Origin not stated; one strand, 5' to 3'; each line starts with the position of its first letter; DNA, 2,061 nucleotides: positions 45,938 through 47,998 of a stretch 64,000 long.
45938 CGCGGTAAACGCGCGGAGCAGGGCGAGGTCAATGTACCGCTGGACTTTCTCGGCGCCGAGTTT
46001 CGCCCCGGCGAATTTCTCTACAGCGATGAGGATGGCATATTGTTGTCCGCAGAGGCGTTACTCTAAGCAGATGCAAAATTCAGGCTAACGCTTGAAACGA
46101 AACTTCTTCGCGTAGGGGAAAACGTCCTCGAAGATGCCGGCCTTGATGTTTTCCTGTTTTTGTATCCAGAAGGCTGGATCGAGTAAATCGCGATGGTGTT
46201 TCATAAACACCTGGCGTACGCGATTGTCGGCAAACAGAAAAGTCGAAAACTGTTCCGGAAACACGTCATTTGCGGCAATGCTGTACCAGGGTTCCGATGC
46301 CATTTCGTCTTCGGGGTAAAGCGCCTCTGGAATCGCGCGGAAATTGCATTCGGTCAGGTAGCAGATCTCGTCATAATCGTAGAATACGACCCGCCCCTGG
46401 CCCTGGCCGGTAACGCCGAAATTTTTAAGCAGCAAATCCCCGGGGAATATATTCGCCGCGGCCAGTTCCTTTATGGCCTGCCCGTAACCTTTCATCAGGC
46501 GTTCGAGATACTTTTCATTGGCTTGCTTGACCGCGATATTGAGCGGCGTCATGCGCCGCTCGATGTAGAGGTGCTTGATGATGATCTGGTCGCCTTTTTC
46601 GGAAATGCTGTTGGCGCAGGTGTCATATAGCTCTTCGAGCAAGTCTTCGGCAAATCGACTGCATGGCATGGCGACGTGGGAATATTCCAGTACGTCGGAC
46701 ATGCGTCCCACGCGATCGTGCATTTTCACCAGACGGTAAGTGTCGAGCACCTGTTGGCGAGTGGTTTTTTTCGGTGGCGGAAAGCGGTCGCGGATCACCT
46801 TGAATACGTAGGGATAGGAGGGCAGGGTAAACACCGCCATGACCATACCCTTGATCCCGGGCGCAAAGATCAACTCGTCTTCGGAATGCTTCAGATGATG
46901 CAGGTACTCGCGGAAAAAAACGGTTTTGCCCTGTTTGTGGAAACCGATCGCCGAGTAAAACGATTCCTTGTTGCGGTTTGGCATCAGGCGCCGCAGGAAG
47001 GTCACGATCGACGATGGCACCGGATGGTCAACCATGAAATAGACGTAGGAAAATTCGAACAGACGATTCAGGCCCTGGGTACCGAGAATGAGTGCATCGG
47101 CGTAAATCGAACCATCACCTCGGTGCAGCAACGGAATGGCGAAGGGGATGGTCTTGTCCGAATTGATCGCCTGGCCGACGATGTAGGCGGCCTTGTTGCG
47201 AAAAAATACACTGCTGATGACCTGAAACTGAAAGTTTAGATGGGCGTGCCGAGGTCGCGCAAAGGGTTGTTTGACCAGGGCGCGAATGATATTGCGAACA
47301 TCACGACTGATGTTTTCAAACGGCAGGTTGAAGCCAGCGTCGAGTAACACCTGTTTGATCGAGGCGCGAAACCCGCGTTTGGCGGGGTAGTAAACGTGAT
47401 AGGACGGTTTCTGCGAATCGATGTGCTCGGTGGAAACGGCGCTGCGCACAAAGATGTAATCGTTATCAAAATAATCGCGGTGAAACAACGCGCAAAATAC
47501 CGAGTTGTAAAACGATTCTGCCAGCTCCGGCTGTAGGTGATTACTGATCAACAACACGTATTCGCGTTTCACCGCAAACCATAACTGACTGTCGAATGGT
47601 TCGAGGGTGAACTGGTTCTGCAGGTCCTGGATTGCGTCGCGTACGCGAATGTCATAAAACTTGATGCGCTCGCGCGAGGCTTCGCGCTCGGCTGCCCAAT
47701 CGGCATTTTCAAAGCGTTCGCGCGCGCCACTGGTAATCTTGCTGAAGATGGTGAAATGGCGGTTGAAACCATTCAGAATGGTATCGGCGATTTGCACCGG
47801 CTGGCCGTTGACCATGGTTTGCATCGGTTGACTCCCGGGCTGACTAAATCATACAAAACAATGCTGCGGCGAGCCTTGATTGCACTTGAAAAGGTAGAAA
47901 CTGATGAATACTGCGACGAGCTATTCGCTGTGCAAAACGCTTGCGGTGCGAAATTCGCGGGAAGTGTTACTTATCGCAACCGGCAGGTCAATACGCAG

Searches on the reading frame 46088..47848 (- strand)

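Call 82: search_protein_families(library=pfam, proteins=[window:46088-47848:-], max_evalue=0.00001)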
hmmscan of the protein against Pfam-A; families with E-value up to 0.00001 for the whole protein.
window:46088-47848:- (587 aa): 2 families
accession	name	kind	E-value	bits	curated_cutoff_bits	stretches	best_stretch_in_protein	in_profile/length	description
PF06315.17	AceK_kinase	-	1.1e-116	389.2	29.3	1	324-580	1-255/256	Isocitrate dehydrogenase kinase/phosphatase (AceK) kinase domain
PF20423.3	AceK_regulatory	-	2.4e-109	365.6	25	1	21-323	1-302/302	Isocitrate dehydrogenase kinase/phosphatase (AceK), regulatory domain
